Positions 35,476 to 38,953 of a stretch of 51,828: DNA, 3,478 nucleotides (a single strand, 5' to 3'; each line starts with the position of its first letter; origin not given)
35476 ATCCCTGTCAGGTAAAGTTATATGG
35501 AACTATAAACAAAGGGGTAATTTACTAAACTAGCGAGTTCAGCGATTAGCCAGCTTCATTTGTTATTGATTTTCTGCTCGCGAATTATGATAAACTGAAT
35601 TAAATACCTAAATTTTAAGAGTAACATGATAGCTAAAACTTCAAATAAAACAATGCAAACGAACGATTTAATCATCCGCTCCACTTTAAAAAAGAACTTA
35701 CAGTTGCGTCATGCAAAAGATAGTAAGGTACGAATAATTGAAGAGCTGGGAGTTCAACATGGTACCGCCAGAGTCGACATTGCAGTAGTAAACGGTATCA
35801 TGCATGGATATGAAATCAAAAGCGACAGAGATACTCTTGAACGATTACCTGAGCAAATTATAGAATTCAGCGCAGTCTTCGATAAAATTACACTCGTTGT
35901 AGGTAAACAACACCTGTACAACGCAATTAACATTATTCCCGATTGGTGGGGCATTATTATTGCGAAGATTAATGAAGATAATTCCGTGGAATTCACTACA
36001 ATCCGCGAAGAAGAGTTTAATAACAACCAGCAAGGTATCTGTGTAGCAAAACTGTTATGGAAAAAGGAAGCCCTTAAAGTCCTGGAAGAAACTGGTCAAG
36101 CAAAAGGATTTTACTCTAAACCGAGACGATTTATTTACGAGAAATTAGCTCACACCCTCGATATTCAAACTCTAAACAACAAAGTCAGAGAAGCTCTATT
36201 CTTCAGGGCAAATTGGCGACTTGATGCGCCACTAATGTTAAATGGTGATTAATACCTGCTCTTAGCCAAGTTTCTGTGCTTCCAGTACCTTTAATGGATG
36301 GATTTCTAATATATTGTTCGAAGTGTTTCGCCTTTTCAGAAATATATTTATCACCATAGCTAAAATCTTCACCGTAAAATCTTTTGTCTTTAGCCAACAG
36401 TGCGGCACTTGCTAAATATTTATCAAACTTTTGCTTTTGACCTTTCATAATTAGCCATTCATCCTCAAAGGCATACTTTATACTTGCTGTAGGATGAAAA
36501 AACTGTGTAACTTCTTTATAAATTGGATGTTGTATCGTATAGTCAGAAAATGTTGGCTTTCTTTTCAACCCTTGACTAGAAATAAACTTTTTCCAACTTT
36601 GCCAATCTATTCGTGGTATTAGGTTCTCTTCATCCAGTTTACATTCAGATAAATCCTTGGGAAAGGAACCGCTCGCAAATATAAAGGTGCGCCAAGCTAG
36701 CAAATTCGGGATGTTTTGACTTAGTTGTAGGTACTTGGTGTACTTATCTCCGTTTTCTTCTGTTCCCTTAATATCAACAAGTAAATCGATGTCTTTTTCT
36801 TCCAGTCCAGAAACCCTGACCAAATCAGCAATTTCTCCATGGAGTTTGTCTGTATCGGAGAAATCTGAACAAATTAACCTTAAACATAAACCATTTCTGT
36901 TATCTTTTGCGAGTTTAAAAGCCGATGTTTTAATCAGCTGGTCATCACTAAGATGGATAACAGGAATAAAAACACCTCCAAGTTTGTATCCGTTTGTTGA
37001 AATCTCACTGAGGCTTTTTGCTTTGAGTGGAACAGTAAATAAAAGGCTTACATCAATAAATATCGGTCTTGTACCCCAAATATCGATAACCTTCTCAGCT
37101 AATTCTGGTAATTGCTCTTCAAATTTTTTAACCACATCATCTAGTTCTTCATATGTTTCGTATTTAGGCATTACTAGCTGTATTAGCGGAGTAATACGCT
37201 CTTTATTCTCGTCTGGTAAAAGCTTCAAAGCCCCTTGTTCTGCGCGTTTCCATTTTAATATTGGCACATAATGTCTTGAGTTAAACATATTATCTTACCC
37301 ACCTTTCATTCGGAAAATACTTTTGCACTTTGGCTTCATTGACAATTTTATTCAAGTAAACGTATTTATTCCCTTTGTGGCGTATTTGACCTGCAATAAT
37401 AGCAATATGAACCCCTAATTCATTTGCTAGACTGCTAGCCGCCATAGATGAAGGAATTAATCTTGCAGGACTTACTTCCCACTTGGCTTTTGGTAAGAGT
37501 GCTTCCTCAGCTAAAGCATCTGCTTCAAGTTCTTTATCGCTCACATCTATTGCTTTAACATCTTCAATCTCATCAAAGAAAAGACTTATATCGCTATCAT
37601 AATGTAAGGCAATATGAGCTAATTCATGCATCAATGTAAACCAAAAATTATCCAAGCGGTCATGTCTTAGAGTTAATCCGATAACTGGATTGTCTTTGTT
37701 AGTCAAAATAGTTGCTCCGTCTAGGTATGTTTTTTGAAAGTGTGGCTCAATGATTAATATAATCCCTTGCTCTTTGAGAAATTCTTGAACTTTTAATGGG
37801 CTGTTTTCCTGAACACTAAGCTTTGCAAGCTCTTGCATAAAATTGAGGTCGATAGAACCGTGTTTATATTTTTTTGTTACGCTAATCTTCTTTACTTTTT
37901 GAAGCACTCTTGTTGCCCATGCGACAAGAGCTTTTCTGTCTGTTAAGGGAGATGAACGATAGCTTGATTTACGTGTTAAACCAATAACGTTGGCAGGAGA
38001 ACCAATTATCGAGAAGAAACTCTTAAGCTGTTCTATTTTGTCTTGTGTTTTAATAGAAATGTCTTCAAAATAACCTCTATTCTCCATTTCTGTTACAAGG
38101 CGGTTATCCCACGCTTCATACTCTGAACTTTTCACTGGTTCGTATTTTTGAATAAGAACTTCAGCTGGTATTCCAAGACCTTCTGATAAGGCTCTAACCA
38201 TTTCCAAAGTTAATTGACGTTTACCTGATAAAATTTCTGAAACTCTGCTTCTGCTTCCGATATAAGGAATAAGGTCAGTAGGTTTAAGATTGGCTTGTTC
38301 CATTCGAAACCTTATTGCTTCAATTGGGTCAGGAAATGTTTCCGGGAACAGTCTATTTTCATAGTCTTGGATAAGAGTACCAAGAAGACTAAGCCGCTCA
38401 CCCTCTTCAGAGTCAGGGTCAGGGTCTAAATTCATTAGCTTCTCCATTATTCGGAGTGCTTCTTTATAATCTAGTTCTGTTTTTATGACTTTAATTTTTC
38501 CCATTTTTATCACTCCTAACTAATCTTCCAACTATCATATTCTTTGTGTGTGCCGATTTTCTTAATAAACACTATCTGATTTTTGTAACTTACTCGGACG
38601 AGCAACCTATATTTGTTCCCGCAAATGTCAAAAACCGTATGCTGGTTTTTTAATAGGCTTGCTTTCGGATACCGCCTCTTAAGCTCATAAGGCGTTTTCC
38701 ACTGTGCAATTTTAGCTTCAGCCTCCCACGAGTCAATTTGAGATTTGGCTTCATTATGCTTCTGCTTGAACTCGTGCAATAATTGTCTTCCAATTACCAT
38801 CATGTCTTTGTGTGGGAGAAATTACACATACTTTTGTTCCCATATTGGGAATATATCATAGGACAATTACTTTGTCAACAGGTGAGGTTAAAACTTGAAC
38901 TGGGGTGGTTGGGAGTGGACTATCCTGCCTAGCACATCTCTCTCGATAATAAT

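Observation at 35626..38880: HigB / HigA-ImmA fusion / Beta-protein operon converging on a PD-(D/E)xK gene: candidate uncharacterised defence or abortive-infection module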

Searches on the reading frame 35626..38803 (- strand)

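Call 32: search_protein_families(library=padloc, proteins=[L087:7138-7902:-, L087:6788-7201:+, L087:5401-6540:+, L087:4158-5387:+, L085:3914-4561:+, L085:4551-5399:+, L085:5392-6480:+, L085:6463-7026:-], max_evalue=0.01)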
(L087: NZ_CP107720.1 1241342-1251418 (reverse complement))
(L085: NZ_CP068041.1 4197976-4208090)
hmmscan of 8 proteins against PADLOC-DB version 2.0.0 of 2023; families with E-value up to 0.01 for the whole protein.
L087:7138-7902:- (254 aa): 0 families

L087:6788-7201:+ (137 aa): 3 families
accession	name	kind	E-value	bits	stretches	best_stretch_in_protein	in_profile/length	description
PDLC00203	HamC2|HamC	-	4.5e-07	28.4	1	10-85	6-81/99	DUF3223 domain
PDLC00205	HamC2|HamC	-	2.8e-06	25.1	1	17-85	11-79/218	DUF3223 domain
PDLC00204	HamC2|HamC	-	0.0051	14.7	1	14-66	9-63/182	DUF3223 domain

L087:5401-6540:+ (379 aa): 4 families
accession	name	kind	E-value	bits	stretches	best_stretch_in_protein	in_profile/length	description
PDLC03984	PD-Lambda-2_C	-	1e-155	516.5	1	1-373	1-372/377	-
PDLC03985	PD-Lambda-2_C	-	1.8e-60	202.3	1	1-193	1-190/192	-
PDLC03983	PD-Lambda-2_C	-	5.9e-60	201.3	1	5-365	7-354/374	-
PDLC02985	beta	-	2.9e-08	30.9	1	158-359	140-337/355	-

L087:4158-5387:+ (409 aa): 11 families
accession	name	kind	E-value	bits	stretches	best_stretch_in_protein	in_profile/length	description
PDLC03982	PD-Lambda-2_B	-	9.3e-178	589.6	1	6-406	3-398/402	-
PDLC03947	RmrA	-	4.5e-08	30.3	1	243-347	156-255/383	-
PDLC03950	RmrA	-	7.3e-07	26.5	1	250-347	153-242/369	-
PDLC04141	capP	-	2.1e-06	25.4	1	270-369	43-138/242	capP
PDLC03952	RmrA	-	2.7e-06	24.5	1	244-348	169-268/395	-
PDLC03954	RmrA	-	3.8e-06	24.1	1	244-346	157-254/380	-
PDLC03948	RmrA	-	1.3e-05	22.3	1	249-346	161-253/397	-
PDLC03945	RmrA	-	0.00019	18.7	1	232-347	149-254/394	-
PDLC04776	PDC-M69B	-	0.00022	19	1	295-351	80-136/272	-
PDLC03944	RmrA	-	0.00095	16.3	1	249-351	150-250/384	-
PDLC03956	RmrA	-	0.006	13.7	1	248-349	158-253/399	-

L085:3914-4561:+ (215 aa): 0 families

L085:4551-5399:+ (282 aa): 12 families
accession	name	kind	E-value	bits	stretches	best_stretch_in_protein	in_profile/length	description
PDLC03982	PD-Lambda-2_B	-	2.5e-47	160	1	55-278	175-396/402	-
PDLC03945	RmrA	-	9.6e-09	32.9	1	105-247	140-282/394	-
PDLC03947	RmrA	-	1.2e-07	28.9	1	94-223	128-256/383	-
PDLC04141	capP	-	1.1e-06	26.4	1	133-234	32-127/242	capP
PDLC03954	RmrA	-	4.9e-06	23.7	1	87-222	122-255/380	-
PDLC03944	RmrA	-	4e-05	20.9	1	172-223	199-247/384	-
PDLC03952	RmrA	-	0.00014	18.9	1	173-224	221-269/395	-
PDLC03953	RmrA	-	0.00049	17.4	1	173-228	209-253/373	-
PDLC03946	RmrA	-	0.00059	16.7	1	174-248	192-257/357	-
PDLC03949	RmrA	-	0.0029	14.5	1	174-247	191-254/363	-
PDLC03948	RmrA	-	0.0042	14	1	129-223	165-255/397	-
PDLC03951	RmrA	-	0.0073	13.3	0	129-247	162-274/400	-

L085:5392-6480:+ (362 aa): 3 families
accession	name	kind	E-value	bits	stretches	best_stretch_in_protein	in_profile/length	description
PDLC03983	PD-Lambda-2_C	-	5.6e-47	158.6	1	4-359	7-349/374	-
PDLC03984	PD-Lambda-2_C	-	1.2e-46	157.6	1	2-359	3-359/377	-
PDLC03985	PD-Lambda-2_C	-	4.2e-07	28.2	1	2-165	3-172/192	-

L085:6463-7026:- (187 aa): 1 family
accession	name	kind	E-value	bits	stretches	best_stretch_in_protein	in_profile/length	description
PDLC02989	cll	-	2.5e-22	77.9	1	1-163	4-167/265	-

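Call 33: search_protein_families(library=pfam, proteins=[L087:7138-7902:-, L087:6788-7201:+, L087:5401-6540:+, L087:4158-5387:+, L085:3914-4561:+, L085:4551-5399:+, L085:5392-6480:+, L085:6463-7026:-], max_evalue=0.01)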
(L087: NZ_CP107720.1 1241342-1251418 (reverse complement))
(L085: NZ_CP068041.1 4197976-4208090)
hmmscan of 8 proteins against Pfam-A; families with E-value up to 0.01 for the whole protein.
L087:7138-7902:- (254 aa): 0 families

L087:6788-7201:+ (137 aa): 1 family
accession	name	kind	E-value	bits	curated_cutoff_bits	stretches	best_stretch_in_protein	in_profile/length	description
PF11523.13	DUF3223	-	1.4e-06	29.2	21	1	30-84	2-59/75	Protein of unknown function (DUF3223)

L087:5401-6540:+ (379 aa): 1 family
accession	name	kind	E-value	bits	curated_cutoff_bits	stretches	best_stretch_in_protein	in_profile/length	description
PF14350.11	Beta_protein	-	7.5e-65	220.1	27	1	5-359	1-341/342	Beta protein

L087:4158-5387:+ (409 aa): 3 families
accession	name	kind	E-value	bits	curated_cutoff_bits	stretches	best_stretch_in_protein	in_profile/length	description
PF06114.19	Peptidase_M78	-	4.1e-08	33.5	22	1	270-355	16-98/123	IrrE N-terminal-like domain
PF06480.20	FtsH_ext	-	5.1e-05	23.9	25.5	1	130-218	21-96/103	FtsH Extracellular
PF01381.28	HTH_3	-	0.00021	21.7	23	1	68-119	2-54/55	Helix-turn-helix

L085:3914-4561:+ (215 aa): 1 family
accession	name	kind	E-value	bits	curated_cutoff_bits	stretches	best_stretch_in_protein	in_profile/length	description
PF13673.13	Acetyltransf_10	-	4.6e-05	23.8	23.6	1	142-197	66-121/128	Acetyltransferase (GNAT) domain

L085:4551-5399:+ (282 aa): 1 family
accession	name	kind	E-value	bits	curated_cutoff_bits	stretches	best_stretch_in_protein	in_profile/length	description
PF06114.19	Peptidase_M78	-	1.7e-10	41.2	22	1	134-245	6-112/123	IrrE N-terminal-like domain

L085:5392-6480:+ (362 aa): 1 family
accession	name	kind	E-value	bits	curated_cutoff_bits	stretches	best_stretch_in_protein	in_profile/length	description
PF14350.11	Beta_protein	-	1.3e-53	183.1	27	1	4-358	1-341/342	Beta protein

L085:6463-7026:- (187 aa): 0 families

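Call 84: search_protein_families(library=ncbifam, proteins=[L087:5401-6540:+], max_evalue=10)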
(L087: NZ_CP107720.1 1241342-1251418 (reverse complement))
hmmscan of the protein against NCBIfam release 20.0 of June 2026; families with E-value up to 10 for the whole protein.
L087:5401-6540:+ (379 aa): 0 families
